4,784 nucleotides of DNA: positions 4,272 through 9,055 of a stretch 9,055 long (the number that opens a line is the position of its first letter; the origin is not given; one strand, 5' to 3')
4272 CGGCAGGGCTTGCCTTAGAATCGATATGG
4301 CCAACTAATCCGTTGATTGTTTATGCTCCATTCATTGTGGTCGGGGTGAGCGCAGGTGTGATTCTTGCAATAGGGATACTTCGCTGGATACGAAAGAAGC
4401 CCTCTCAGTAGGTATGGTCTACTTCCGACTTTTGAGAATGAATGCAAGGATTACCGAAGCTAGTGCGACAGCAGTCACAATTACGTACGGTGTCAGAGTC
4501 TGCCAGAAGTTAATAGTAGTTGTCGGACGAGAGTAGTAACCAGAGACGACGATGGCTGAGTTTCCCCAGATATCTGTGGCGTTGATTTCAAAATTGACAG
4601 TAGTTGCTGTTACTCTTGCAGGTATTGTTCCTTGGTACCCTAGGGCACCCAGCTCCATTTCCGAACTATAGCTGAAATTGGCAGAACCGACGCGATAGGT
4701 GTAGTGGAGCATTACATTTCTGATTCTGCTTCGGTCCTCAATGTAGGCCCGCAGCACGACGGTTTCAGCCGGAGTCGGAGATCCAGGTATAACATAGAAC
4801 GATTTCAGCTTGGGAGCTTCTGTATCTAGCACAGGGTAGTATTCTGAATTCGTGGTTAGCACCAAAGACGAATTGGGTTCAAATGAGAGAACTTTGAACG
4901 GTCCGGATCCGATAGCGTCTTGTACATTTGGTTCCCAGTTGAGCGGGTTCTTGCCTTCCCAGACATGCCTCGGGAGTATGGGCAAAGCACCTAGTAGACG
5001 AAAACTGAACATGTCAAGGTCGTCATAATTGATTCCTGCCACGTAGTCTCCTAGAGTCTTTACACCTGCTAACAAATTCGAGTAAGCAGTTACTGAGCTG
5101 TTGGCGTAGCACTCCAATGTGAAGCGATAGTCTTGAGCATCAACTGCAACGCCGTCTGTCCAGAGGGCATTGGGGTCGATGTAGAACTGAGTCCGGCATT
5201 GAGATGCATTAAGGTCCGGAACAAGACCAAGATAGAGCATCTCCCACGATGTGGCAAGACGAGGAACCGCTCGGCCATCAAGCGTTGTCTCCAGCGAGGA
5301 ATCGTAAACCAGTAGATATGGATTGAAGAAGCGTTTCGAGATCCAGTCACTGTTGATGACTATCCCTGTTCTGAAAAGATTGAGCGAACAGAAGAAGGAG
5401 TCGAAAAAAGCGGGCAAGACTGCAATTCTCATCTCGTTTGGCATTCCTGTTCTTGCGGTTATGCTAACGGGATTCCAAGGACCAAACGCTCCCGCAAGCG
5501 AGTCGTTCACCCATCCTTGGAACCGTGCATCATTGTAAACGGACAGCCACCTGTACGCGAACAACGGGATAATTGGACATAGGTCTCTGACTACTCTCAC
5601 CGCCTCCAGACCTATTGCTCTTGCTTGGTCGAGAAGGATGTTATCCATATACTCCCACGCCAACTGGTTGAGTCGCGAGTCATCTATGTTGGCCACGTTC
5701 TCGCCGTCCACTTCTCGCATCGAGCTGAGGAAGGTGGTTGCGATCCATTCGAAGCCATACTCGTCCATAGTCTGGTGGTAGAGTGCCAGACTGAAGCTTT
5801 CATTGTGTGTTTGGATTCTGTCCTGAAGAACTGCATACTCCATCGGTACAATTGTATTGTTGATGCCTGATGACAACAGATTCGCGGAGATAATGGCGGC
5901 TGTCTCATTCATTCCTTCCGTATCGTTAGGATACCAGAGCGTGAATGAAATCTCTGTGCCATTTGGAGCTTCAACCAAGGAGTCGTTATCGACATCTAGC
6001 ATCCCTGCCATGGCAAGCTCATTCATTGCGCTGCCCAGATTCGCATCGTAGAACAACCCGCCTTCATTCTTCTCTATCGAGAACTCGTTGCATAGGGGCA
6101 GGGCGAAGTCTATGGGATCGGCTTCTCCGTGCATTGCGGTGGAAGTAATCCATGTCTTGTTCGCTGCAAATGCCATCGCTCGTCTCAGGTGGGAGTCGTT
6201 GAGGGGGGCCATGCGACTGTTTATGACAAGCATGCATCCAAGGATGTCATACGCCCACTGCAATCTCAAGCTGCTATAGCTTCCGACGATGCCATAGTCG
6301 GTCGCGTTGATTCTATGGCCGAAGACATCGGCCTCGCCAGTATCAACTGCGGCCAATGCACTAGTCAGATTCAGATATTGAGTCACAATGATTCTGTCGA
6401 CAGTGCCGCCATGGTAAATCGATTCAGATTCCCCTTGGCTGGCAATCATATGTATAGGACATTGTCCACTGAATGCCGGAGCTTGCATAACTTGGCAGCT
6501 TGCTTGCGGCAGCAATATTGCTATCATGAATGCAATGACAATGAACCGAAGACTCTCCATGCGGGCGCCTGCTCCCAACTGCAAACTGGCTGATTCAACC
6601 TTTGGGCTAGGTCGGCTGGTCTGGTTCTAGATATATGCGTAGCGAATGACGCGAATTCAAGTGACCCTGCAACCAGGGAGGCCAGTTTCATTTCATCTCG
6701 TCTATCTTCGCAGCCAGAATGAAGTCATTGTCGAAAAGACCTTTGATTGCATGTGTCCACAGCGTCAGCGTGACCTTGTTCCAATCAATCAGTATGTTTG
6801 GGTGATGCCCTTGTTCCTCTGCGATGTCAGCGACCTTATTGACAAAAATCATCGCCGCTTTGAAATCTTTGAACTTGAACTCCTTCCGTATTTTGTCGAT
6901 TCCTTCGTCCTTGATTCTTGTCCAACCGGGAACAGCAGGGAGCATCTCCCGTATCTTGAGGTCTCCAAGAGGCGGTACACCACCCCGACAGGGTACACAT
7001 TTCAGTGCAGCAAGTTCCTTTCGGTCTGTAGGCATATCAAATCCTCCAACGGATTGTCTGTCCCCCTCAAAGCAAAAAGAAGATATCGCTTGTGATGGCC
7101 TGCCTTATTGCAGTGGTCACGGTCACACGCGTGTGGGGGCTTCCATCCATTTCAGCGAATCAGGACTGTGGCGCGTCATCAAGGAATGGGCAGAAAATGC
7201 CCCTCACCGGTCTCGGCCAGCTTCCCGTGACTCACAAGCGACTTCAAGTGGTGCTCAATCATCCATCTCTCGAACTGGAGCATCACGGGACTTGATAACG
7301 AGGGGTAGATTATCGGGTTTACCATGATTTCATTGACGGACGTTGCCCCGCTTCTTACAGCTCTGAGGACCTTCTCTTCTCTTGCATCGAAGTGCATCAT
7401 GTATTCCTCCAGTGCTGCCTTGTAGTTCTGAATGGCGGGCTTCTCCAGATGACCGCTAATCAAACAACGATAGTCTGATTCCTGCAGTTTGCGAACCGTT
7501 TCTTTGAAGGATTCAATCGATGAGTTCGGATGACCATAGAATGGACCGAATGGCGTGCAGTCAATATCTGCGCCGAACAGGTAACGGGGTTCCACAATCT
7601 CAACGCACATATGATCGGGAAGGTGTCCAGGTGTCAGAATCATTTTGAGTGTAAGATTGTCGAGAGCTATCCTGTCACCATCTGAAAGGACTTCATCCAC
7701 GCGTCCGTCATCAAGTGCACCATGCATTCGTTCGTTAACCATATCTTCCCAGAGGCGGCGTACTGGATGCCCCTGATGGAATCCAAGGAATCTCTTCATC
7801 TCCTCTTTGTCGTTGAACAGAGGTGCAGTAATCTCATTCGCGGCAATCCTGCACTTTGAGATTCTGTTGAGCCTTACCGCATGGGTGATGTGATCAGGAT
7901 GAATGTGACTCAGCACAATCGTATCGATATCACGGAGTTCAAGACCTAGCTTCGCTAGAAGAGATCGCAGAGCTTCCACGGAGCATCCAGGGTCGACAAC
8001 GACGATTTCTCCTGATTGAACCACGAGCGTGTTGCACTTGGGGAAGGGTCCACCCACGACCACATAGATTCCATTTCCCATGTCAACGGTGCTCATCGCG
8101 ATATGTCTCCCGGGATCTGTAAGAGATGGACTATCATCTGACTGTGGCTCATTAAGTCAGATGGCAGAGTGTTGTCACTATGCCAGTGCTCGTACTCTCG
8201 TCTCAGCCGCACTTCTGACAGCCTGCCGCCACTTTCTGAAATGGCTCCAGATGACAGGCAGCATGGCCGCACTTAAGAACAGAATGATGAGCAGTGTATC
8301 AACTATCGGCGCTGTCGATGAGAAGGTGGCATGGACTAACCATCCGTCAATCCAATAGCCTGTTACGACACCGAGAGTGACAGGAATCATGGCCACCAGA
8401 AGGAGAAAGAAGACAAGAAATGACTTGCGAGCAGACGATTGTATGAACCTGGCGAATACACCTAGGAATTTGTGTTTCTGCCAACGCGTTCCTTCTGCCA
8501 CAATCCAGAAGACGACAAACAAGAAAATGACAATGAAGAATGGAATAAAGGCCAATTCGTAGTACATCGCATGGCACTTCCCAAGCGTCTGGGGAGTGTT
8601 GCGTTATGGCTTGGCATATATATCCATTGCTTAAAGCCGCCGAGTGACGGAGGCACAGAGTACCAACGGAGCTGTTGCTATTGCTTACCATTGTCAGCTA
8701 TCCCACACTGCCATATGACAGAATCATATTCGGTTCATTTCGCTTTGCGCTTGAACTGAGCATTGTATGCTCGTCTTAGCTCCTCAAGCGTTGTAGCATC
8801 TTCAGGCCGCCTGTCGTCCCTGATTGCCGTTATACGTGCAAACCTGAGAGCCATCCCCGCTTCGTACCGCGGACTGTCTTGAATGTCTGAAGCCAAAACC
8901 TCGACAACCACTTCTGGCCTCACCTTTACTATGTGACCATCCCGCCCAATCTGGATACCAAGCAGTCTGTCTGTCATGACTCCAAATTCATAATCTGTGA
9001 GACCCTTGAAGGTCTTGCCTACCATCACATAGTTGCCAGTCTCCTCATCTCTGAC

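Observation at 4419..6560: Family-5 solute-binding protein with circularly permuted domain order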

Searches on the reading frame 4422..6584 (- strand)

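Call 4: search_protein_families(library=pfam, proteins=[window:4422-6584:-], max_evalue=1)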
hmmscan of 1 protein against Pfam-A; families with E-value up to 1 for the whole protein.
window:4422-6584:- (721 aa): 1 family
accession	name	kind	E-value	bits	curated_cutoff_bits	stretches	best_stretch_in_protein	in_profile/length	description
PF00496.27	SBP_bac_5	-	2.2e-37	129.5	32.4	2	440-597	3-152/368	Bacterial extracellular solute-binding proteins, family 5 Middle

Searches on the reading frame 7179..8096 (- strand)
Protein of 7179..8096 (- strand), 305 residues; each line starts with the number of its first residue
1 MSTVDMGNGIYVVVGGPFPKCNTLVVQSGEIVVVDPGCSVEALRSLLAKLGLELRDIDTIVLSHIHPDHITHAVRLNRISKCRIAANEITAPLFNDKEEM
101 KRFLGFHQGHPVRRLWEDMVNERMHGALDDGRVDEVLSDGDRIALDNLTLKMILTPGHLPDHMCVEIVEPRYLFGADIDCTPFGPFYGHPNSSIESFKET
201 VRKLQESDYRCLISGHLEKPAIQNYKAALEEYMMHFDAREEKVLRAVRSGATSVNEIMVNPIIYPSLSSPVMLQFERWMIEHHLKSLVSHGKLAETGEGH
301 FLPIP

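Call 7: search_protein_families(library=pfam, proteins=[window:7179-8096:-], max_evalue=0.01)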
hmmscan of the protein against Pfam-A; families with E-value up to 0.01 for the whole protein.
window:7179-8096:- (305 aa): 4 families
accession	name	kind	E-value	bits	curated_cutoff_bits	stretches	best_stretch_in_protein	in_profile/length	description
PF00753.33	Lactamase_B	-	1.7e-24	87.3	22.7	1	21-216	6-196/196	Metallo-beta-lactamase superfamily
PF19583.5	ODP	-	3.9e-07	30.6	27.2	1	22-224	5-180/194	ODP family beta lactamase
PF12706.13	Lactamase_B_2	-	1.6e-05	25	27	1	32-79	3-53/200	Beta-lactamase superfamily domain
PF23023.1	Anti-Pycsar_Apyc1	-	0.0011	18.9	50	1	18-71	18-68/250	Anti-Pycsar protein Apyc1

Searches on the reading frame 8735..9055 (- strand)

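Call 7: search_protein_families(library=pfam, proteins=[window:8735-9055:-], max_evalue=0.01)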
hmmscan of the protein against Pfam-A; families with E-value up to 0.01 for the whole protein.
window:8735-9055:- (106 aa): 1 family
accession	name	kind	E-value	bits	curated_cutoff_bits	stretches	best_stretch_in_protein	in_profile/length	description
PF04679.21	DNA_ligase_A_C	-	2.9e-08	34.5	27.5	1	6-82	15-94/94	ATP dependent DNA ligase C terminal region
